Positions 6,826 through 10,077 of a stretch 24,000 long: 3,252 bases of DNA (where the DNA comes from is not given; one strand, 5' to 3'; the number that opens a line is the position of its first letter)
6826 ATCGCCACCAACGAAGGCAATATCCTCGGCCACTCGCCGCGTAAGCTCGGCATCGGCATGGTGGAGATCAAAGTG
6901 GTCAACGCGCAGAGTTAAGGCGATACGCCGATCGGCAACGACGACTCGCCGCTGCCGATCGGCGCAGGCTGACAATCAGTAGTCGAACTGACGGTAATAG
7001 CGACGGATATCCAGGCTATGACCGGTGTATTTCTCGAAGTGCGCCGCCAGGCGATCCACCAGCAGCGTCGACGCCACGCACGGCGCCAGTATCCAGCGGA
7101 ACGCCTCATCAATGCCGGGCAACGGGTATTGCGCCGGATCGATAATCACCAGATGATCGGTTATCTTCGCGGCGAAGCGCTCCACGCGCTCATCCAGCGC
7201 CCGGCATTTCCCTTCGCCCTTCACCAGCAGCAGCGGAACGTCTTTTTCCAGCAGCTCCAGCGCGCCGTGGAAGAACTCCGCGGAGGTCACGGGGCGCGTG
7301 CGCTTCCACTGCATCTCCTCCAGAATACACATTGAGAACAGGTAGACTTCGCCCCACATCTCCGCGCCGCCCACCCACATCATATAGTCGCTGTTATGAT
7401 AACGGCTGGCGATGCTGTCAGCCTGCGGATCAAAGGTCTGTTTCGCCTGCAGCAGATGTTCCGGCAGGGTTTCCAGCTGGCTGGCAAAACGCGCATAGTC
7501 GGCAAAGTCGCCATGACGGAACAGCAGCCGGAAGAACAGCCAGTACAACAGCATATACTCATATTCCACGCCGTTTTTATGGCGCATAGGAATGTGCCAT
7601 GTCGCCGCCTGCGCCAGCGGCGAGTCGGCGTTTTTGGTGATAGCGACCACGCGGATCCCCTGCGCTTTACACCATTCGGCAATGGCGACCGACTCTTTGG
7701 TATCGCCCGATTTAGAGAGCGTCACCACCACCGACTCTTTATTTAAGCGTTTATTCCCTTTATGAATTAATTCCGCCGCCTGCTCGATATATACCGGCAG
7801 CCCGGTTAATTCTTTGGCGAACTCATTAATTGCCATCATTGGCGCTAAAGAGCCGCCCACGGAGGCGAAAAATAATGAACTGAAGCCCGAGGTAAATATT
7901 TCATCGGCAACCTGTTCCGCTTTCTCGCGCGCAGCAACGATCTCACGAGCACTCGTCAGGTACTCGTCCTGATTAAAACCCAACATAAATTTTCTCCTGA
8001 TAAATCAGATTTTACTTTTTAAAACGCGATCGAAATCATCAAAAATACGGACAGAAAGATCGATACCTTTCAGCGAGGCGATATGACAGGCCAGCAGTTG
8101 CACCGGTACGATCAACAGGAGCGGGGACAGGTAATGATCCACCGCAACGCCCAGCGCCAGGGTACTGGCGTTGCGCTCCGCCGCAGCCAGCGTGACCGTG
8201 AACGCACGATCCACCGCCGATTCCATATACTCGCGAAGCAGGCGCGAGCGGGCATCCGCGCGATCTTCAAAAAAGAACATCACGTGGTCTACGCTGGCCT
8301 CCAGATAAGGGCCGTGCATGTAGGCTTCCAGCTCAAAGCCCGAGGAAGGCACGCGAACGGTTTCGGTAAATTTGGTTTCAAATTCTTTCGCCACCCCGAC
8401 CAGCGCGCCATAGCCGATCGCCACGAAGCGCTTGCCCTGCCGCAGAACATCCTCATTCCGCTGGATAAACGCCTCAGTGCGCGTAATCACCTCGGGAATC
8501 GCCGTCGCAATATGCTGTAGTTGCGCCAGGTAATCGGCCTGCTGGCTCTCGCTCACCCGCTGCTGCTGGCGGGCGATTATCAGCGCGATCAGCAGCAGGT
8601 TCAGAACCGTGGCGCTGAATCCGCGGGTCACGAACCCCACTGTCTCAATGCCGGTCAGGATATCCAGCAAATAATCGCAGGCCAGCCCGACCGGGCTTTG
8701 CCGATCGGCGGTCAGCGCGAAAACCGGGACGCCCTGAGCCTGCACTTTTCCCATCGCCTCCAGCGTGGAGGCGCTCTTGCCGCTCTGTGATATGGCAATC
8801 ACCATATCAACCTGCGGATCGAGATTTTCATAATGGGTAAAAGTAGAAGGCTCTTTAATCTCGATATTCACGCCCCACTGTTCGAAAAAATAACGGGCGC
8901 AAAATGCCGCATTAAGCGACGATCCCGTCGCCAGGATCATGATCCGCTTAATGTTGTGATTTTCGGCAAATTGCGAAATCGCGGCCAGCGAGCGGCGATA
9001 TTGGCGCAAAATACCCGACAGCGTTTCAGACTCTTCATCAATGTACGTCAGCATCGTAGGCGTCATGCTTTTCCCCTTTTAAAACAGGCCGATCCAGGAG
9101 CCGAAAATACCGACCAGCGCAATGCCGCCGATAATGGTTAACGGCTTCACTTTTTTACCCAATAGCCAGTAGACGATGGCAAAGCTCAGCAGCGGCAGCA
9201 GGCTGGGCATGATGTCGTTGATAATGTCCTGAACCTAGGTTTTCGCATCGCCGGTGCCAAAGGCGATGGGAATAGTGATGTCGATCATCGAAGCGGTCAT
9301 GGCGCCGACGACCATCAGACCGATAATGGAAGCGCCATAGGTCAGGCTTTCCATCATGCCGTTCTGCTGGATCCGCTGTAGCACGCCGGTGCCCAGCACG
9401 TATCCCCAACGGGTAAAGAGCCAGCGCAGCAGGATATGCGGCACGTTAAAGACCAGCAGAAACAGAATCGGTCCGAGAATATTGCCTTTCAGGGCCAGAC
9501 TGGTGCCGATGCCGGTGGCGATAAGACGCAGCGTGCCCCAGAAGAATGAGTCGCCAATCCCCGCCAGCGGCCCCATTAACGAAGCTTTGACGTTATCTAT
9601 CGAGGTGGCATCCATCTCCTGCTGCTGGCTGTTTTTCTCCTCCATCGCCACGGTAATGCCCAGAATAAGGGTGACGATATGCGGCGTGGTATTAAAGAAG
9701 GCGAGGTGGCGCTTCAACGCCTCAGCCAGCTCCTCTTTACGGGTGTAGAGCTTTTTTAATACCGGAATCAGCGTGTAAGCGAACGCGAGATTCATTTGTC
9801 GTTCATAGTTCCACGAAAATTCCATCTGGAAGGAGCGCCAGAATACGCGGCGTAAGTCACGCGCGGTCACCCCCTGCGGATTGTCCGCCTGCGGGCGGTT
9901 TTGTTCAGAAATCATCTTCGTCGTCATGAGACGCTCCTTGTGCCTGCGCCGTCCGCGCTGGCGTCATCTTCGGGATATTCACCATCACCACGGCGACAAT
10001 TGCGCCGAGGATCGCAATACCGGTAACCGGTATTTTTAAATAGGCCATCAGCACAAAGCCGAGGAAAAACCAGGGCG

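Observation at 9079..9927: A single in-frame TAG splits the PTS EIID gene (230 codons + stop + 51 conserved codons) in an otherwise intact operon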

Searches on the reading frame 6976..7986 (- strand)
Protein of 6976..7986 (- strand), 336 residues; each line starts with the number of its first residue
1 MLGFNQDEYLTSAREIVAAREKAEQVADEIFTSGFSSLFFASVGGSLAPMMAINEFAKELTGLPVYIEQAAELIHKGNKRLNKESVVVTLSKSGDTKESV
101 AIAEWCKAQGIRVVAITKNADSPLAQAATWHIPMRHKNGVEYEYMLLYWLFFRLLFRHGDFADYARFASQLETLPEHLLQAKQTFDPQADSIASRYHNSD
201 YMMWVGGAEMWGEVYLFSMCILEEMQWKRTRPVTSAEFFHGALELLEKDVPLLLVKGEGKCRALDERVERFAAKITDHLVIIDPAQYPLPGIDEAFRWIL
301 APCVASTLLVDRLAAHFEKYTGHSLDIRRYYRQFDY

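Call 5: search_protein_families(library=pfam, proteins=[window:6976-7986:-])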
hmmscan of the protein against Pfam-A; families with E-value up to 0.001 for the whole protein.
window:6976-7986:- (336 aa): 2 families
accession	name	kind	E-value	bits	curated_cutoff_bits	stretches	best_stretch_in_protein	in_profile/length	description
PF01380.27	SIS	-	2.5e-16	60.1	25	1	58-135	28-105/131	SIS domain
PF13580.11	SIS_2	-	5.3e-05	23.7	27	1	79-117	99-137/138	SIS domain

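Call 25: list_cluster_members(proteins=[window:9082-9210:-, window:6976-7986:-, window:11710-14475:-, window:11186-11608:-])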
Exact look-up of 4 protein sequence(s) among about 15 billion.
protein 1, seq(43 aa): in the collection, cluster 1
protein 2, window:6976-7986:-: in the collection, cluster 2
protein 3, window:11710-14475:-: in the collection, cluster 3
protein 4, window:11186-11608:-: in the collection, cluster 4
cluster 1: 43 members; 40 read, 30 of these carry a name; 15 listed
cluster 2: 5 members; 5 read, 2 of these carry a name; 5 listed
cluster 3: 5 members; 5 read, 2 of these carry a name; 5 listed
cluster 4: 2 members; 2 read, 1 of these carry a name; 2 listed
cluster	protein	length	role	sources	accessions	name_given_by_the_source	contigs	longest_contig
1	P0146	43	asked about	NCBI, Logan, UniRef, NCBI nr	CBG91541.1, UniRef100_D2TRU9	putative membrane protein [Citrobacter rodentium ICC168] | Membrane protein n=1 Tax=Citrobacter rodentium (strain ICC168) TaxID=637910 ...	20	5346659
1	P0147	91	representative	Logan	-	-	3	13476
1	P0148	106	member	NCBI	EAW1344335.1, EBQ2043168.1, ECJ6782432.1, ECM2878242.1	TPA: PTS mannose/fructose/sorbose transporter family subunit IID, partial [Salmonella ...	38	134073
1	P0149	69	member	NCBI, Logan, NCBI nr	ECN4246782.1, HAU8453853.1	TPA: PTS mannose transporter subunit IID, partial [Salmonella enterica subsp. enterica ... | PTS mannose transporter subunit IID [Salmonella enterica subsp. enterica serovar Infantis]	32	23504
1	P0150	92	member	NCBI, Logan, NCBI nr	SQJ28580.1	PTS system IId component [Salmonella enterica subsp. enterica] | PTS system IId component [Salmonella enterica subsp. enterica] [Salmonella enterica ...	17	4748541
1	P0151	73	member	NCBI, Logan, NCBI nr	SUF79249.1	PTS system IId component [Salmonella enterica]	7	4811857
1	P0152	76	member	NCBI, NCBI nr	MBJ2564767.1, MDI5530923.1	PTS system mannose/fructose/sorbose family transporter subunit IID, partial [Salmonella ... | PTS system mannose/fructose/sorbose family transporter subunit IID [Salmonella enterica ...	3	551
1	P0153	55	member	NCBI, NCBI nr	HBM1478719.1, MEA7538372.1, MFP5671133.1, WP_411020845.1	PTS system mannose/fructose/sorbose family transporter subunit IID, partial [Salmonella ... | PTS system mannose/fructose/sorbose family transporter subunit IID [Salmonella enterica ...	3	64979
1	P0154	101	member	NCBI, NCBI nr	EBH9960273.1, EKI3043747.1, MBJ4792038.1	PTS mannose/fructose/sorbose transporter family subunit IID, partial [Salmonella enterica ... | PTS mannose/fructose/sorbose transporter family subunit IID [Salmonella enterica subsp. ...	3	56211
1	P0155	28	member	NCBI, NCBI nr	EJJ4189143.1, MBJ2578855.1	PTS mannose transporter subunit IID, partial [Salmonella enterica] | PTS mannose transporter subunit IID [Salmonella enterica]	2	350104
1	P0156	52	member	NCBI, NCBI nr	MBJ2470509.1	PTS system mannose/fructose/sorbose family transporter subunit IID, partial [Salmonella ... | PTS system mannose/fructose/sorbose family transporter subunit IID [Salmonella enterica ...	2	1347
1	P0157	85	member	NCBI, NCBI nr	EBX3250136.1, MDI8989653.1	PTS system mannose/fructose/sorbose family transporter subunit IID, partial [Salmonella ... | PTS mannose/fructose/sorbose transporter family subunit IID [Salmonella enterica subsp. ...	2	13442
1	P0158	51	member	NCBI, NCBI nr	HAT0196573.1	TPA: PTS mannose transporter subunit IID, partial [Salmonella enterica subsp. enterica] | PTS mannose transporter subunit IID [Salmonella enterica subsp. enterica]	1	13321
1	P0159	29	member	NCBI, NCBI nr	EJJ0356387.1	PTS mannose transporter subunit IID, partial [Salmonella enterica] | PTS mannose transporter subunit IID [Salmonella enterica]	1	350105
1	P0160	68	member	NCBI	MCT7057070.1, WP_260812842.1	PTS system mannose/fructose/sorbose family transporter subunit IID, partial [Salmonella ...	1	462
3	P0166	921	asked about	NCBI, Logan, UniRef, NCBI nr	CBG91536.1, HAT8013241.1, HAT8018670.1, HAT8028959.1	sigma 54-interacting transcriptional regulator [Citrobacter rodentium] | Transcriptional regulatory protein n=2 Tax=Citrobacter rodentium TaxID=67825 ... | sigma-54-dependent transcriptional regulator [Citrobacter rodentium]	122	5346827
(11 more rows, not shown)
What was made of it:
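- ICC168 annotates the 43-aa ORF as a separate 'putative membrane protein' (call 25).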

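Call 48: search_protein_families(library=ncbifam, proteins=[window:6976-7986:-], max_evalue=1e-10)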
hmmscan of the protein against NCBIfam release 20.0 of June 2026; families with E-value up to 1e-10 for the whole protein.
window:6976-7986:- (336 aa): 3 families
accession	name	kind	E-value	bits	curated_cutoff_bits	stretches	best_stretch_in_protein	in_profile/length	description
NF008481.0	PRK11382.1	equivalog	7.1e-29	101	430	1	25-332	34-335/340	fructoselysine 6-phosphate deglycase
TIGR01135.1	glmS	equivalog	2.1e-14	53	418.05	1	19-260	275-523/607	glutamine--fructose-6-phosphate transaminase (isomerizing)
NF001484.0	PRK00331.1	subfamily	5.4e-14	51.5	381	1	15-260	267-518/601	isomerizing glutamine--fructose-6-phosphate transaminase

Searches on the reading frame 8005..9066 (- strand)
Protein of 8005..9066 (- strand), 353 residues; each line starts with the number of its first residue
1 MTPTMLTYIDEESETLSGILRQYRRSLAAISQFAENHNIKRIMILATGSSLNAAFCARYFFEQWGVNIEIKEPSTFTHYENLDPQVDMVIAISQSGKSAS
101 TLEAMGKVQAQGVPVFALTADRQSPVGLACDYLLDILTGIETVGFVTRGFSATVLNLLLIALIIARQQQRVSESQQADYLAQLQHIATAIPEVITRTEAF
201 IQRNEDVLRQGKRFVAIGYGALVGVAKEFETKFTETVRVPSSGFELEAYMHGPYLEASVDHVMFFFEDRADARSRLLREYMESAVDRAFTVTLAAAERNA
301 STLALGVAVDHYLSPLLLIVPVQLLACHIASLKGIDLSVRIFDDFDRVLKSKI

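Call 5: search_protein_families(library=pfam, proteins=[window:8005-9066:-])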
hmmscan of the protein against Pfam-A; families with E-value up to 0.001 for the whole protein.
window:8005-9066:- (353 aa): 2 families
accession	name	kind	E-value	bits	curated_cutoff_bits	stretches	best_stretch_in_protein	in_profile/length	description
PF01380.27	SIS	-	1.8e-19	70.3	25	1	38-162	4-127/131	SIS domain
PF13580.11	SIS_2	-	0.00013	22.5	27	1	86-119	104-137/138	SIS domain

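Call 48: search_protein_families(library=ncbifam, proteins=[window:8005-9066:-], max_evalue=1e-10)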
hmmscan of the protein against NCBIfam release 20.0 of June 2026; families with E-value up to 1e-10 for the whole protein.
window:8005-9066:- (353 aa): 3 families
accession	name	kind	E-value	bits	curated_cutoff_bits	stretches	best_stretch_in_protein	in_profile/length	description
NF001484.0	PRK00331.1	subfamily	2.4e-40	138.5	381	1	5-337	254-588/601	isomerizing glutamine--fructose-6-phosphate transaminase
TIGR01135.1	glmS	equivalog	2.3e-36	125.5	418.05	1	8-337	256-594/607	glutamine--fructose-6-phosphate transaminase (isomerizing)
NF046059.1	NagB_SO3506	equivalog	5.1e-19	68.8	430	1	12-254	11-243/330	glucosamine-6-phosphate deaminase NagB-II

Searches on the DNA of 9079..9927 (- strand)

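Call 4: search_dna_similar(query=window:9079-9927:-, collection=ecoli_genomes, mode=near, max_rows=20)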
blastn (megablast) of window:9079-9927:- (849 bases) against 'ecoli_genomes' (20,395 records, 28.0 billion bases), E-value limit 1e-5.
No match.
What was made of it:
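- Tried and rejected: E. coli genomes: a megablast of the gene against 5,426 complete E. coli genomes found no match (call 4).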

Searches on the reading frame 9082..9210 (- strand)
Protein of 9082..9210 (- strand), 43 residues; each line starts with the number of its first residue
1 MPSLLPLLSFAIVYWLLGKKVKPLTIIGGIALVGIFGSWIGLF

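Call 55: find_encoding_contigs(protein=P0150, flank=2500, max_places=2)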
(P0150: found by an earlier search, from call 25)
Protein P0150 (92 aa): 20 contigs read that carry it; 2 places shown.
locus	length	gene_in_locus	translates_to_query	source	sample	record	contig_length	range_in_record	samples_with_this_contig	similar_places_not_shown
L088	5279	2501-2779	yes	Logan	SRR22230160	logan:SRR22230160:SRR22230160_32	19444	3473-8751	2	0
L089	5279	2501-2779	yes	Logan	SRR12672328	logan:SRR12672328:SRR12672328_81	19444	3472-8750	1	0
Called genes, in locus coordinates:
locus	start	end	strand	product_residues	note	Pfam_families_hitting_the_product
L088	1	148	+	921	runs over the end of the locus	PF00158:Sigma54_activat, PF14532:Sigma54_activ_2 (weak), PF00004:AAA (weak), PF01078:Mg_chelatase (faint), PF07728:AAA_5 (weak), PF13401:AAA_22 (faint), PF25601:AAA_lid_14 (weak), PF00874:PRD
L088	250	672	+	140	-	PF03610:EIIA-man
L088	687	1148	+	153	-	PF03830:PTSIIB_sorb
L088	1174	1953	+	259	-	PF03609:EII-Sor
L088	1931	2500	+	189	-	PF03613:EIID-AGA, PF09512:ThiW (weak)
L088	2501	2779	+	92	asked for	PF03613:EIID-AGA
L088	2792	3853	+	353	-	PF13580:SIS_2 (faint), PF01380:SIS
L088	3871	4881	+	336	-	PF01380:SIS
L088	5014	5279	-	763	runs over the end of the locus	PF00884:Sulfatase, PF22895:DUF7024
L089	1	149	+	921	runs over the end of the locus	PF00158:Sigma54_activat, PF14532:Sigma54_activ_2 (weak), PF00004:AAA (weak), PF01078:Mg_chelatase (faint), PF07728:AAA_5 (weak), PF13401:AAA_22 (faint), PF25601:AAA_lid_14 (weak), PF00874:PRD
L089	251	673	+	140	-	PF03610:EIIA-man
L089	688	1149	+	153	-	PF03830:PTSIIB_sorb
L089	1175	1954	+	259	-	PF03609:EII-Sor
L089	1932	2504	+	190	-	PF03613:EIID-AGA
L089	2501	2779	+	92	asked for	PF03613:EIID-AGA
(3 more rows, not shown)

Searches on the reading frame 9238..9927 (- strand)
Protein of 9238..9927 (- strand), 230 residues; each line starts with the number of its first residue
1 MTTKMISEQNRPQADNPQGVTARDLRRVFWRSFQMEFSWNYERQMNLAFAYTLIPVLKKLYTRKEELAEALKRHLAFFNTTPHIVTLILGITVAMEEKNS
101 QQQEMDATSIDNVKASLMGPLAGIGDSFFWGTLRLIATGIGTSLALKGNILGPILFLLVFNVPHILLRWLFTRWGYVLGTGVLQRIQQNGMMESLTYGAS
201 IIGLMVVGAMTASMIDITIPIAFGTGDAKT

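Call 7: find_related_loci(query=window:9238-9927:-, collection=genome_contigs, flank=6000)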
Query seq(230 aa) (230 aa) in genome_contigs; peptide patterns used: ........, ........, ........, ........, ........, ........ (x = any residue, [..] = any of these).
600 stretches matched a pattern (row limit reached: there are more); 588 encode a relative of the query (tblastn E <= 1e-3); the best 80 are kept; 80 distinct loci.
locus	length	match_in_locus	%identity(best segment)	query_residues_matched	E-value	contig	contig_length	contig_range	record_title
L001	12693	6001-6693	87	1-230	6e-135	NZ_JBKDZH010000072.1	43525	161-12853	MAG: Kluyvera sp. isolate VLC_129 c_000003489829, whole genome shotgun sequence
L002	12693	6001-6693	87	1-230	4e-134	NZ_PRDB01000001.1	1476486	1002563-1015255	Klebsiella michiganensis strain DSM 25444 contig_1, whole genome shotgun sequence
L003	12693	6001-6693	86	1-230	4e-134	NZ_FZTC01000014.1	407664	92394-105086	Klebsiella grimontii strain 06D021, whole genome shotgun sequence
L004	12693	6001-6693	86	1-230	1e-133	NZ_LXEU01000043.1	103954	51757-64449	Kluyvera georgiana ATCC 51603 Sequence00043, whole genome shotgun sequence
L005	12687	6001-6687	85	1-230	1e-131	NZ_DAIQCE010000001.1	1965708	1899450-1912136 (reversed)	MAG: Leclercia sp. isolate CTOTU48187 NODE_1_length_1965708_cov_27.217610, whole genome shotgun sequence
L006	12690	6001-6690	82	1-230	6e-128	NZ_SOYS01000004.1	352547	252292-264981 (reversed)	Cedecea colo strain ZA scaffold_3, whole genome shotgun sequence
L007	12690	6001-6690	83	1-230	9e-128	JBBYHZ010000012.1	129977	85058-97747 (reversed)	Dryocola clanedunensis strain KV18 NODE_12_length_129977_cov_176.900570, whole genome shotgun sequence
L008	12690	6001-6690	83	1-230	9e-128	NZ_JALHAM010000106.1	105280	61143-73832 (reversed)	Dryocola clanedunensis strain H11S18 NODE_17_length_105280_cov_55.000865, whole genome shotgun sequence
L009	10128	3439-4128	80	1-230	3e-127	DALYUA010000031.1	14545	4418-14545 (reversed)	MAG TPA_asm: Buttiauxella sp. isolate CTOTU47256 NODE_228_length_14545_cov_5.259834, whole genome shotgun sequence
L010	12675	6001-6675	83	3-230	6e-126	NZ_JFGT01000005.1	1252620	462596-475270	Pantoea sp. IMH Scaffold1_5, whole genome shotgun sequence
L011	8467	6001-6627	77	20-228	2e-111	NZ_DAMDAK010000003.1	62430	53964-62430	MAG: Carnobacterium sp. isolate CTOTU50254 NODE_98_length_62430_cov_2.663150, whole genome shotgun sequence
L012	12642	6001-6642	74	14-227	3e-111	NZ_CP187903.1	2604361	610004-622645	Enterococcus sp. DIV0210g chromosome, complete genome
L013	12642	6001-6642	73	14-227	7e-111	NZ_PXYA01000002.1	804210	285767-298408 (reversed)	Tetragenococcus halophilus subsp. halophilus DSM 20339 T_hal_2_1, whole genome shotgun sequence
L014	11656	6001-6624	75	20-227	2e-109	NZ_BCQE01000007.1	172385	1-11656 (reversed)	Enterococcus gallinarum NBRC 100675, whole genome shotgun sequence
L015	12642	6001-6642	72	14-227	3e-109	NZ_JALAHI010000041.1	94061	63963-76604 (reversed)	MAG: Enterococcus sp. isolate nf_bin.1 k141_27999, whole genome shotgun sequence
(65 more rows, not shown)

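Call 12: find_encoding_contigs(protein=P0121, flank=3000, max_places=10)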
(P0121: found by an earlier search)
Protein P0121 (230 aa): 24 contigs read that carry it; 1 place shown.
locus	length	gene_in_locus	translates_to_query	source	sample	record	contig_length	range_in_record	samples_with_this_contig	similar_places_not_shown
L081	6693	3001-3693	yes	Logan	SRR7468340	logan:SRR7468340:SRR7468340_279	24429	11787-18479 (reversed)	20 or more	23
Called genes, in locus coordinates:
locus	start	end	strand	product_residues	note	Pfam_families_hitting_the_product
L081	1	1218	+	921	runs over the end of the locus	PF00158:Sigma54_activat, PF14532:Sigma54_activ_2 (weak), PF07728:AAA_5 (weak), PF13401:AAA_22 (faint), PF25601:AAA_lid_14, PF00874:PRD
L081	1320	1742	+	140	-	PF03610:EIIA-man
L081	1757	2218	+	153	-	PF03830:PTSIIB_sorb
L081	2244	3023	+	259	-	PF03609:EII-Sor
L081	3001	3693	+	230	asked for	PF03613:EIID-AGA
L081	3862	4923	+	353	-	PF01380:SIS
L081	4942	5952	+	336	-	PF01380:SIS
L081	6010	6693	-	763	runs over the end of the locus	PF00884:Sulfatase, PF22895:DUF7024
